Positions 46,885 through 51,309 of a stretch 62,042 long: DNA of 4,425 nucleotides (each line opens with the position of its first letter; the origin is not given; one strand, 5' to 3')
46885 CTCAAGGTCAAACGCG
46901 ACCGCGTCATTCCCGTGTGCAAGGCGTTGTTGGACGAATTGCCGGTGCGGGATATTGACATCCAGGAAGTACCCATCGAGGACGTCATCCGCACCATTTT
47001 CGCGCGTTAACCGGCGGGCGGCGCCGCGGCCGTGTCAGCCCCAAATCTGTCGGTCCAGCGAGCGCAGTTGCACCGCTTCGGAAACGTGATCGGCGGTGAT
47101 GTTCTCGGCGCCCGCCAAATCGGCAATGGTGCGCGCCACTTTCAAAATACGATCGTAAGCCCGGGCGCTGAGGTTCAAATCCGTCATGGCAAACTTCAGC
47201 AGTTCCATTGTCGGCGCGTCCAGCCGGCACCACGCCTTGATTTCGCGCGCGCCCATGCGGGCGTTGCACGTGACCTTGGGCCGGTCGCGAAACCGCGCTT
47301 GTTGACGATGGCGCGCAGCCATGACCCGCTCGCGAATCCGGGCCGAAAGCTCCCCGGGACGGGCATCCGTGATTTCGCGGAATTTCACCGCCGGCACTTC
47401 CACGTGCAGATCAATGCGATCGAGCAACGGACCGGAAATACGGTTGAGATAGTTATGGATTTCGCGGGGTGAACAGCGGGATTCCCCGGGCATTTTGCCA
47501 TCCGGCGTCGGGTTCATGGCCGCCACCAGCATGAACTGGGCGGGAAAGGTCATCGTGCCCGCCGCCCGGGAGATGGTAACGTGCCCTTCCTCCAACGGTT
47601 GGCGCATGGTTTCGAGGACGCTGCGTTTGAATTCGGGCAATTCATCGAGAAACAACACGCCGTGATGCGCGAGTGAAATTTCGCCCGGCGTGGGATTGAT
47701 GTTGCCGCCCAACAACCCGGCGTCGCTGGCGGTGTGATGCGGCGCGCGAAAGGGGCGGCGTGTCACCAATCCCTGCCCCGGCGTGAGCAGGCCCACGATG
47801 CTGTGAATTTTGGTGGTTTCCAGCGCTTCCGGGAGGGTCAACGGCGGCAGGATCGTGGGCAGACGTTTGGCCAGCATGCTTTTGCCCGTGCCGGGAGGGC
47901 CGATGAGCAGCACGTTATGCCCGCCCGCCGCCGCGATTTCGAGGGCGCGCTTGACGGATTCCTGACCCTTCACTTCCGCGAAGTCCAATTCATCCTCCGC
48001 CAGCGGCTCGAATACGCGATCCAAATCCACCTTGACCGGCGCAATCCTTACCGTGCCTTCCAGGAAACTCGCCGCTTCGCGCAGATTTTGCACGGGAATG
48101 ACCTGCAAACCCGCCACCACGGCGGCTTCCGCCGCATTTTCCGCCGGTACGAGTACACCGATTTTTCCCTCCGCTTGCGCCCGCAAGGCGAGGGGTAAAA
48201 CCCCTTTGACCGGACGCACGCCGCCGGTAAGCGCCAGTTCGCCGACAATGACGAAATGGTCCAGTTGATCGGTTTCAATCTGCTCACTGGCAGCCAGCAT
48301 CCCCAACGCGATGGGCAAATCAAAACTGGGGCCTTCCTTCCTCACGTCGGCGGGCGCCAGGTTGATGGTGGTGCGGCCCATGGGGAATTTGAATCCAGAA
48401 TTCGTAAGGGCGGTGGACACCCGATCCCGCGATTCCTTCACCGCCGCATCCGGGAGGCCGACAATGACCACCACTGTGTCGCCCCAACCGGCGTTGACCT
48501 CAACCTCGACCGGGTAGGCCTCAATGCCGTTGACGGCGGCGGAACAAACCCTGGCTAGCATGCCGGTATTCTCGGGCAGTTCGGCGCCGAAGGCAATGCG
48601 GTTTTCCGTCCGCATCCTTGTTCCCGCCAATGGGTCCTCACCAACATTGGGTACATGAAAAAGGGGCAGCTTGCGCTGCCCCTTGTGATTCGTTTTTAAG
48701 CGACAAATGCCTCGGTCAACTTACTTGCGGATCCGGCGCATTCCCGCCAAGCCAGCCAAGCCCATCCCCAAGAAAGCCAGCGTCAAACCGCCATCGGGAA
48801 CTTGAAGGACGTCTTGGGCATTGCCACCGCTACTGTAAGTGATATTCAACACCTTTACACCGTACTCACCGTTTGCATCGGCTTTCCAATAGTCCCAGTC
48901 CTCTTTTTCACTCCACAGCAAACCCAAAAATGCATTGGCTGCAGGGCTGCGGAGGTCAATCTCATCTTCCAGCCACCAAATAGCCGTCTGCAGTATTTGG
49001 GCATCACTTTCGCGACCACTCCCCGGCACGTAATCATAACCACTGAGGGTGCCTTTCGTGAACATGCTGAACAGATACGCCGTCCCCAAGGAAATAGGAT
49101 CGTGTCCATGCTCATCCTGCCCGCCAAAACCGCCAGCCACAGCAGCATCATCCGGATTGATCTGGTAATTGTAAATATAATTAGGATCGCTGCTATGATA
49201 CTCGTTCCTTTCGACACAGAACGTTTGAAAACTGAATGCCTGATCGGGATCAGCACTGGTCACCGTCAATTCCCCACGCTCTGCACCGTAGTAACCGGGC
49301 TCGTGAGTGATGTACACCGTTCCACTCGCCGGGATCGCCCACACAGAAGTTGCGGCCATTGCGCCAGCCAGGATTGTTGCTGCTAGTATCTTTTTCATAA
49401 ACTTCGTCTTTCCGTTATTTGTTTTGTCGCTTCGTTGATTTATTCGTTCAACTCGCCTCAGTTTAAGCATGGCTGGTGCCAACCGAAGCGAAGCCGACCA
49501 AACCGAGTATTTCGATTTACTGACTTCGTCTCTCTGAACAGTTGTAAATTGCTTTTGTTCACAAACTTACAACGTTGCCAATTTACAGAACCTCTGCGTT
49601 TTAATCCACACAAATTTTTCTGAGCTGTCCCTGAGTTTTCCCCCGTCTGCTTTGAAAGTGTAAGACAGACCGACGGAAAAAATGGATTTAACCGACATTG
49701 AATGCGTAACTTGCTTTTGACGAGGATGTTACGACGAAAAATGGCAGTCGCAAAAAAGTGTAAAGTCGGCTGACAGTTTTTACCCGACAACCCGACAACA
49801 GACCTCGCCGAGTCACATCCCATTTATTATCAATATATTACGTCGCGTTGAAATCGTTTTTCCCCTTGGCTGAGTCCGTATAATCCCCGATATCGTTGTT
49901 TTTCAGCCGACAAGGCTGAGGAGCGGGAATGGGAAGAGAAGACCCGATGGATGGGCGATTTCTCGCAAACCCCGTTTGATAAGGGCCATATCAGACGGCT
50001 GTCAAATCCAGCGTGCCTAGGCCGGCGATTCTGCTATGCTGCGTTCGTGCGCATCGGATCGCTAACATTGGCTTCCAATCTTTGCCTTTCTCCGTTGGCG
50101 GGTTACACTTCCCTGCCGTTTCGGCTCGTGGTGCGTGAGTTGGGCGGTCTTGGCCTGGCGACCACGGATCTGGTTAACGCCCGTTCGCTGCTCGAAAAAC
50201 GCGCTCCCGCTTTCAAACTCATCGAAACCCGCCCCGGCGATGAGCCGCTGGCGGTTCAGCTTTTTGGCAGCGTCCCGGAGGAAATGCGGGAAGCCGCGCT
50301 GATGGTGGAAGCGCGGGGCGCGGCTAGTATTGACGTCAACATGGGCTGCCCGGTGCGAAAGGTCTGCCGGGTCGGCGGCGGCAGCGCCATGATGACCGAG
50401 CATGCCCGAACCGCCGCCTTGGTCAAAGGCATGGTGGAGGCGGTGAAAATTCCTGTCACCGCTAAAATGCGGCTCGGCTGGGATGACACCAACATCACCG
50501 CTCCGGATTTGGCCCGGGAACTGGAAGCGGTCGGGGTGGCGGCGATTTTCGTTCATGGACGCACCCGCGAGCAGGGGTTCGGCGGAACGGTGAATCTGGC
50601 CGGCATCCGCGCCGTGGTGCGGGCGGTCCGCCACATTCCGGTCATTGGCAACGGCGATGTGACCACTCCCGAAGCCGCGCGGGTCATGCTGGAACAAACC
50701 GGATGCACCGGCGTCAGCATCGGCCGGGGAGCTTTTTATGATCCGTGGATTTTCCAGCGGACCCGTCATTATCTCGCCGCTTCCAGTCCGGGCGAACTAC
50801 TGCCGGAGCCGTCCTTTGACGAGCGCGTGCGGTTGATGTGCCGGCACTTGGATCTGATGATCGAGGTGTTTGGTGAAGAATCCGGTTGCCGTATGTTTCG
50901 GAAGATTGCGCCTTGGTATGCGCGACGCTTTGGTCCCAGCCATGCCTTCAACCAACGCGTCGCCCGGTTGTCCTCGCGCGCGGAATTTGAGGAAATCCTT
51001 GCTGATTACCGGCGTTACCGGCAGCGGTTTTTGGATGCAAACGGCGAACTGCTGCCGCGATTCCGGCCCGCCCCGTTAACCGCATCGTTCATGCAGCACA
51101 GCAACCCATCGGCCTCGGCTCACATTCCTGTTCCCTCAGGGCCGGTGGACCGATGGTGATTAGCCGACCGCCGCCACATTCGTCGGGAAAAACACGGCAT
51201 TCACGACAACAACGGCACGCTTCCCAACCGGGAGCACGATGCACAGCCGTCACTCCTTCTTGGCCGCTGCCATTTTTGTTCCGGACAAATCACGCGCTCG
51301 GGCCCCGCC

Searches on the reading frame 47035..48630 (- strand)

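Call 24: search_protein_families(library=pfam, proteins=[window:47035-48630:-], max_evalue=0.001)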
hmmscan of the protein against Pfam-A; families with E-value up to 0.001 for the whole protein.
window:47035-48630:- (531 aa): 12 families
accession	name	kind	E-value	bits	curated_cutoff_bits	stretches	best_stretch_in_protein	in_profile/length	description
PF01078.27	Mg_chelatase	-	3.3e-91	304.7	20.3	1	216-419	1-206/207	Magnesium chelatase, subunit ChlI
PF13541.12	ChlI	-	2.6e-43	147.2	27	1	43-165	1-121/121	Subunit ChlI of Mg-chelatase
PF13335.12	Mg_chelatase_C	-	1.9e-32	112.1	26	1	427-523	2-94/94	Magnesium chelatase, subunit ChlI C-terminal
PF07728.20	AAA_5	-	2.4e-12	47.5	22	1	239-378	1-127/139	AAA domain (dynein-related subfamily)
PF00493.29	MCM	-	9e-10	38.5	23.3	1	315-409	114-201/224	MCM P-loop domain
PF00158.32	Sigma54_activat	-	2.6e-07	30.9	20.2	0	310-375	81-144/168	Sigma-54 interaction domain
PF20030.5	bpMoxR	-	9.7e-06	25.2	27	1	222-260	16-54/205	MoxR domain in the MoxR-vWA-beta-propeller ternary systems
PF13191.12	AAA_16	-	6e-05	24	32.6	1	225-261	11-48/167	AAA ATPase domain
PF05362.19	Lon_C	-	6.7e-05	23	21.1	1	93-184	102-196/205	Lon protease (S16) C-terminal proteolytic domain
PF05496.18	RuvB_N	-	0.0002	21.6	27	0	217-255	6-51/159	Holliday junction DNA helicase RuvB P-loop domain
PF12775.13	AAA_7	-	0.00068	19.7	25.8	0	229-258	25-54/181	P-loop containing dynein motor region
PF00004.35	AAA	-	0.0007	20.5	21.2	0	240-258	1-19/131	ATPase family associated with various cellular activities (AAA)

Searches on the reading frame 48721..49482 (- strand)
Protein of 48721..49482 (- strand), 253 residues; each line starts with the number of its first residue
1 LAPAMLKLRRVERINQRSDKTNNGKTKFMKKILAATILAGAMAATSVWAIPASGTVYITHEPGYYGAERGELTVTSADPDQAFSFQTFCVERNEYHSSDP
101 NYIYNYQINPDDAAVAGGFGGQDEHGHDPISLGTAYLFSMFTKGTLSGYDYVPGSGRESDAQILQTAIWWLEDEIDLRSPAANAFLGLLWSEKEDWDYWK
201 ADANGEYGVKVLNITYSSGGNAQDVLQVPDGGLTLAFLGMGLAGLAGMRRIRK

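Call 70: search_protein_families(library=pfam, proteins=[window:48721-49482:-], max_evalue=0.00001)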
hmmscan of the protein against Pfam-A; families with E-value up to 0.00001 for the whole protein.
window:48721-49482:- (253 aa): 1 family
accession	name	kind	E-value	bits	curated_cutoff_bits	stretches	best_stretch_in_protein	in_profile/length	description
PF18205.6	VPDSG-CTERM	-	7.1e-07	29.3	25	1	227-252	1-26/26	VPDSG-CTERM motif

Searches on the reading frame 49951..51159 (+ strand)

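Call 70: search_protein_families(library=pfam, proteins=[window:49951-51159:+], max_evalue=0.00001)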
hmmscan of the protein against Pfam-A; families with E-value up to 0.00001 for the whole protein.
window:49951-51159:+ (402 aa): 1 family
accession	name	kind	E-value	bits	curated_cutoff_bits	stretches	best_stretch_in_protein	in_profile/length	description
PF01207.24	Dus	-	1e-78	265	20.4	1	46-350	2-302/311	Dihydrouridine synthase (Dus)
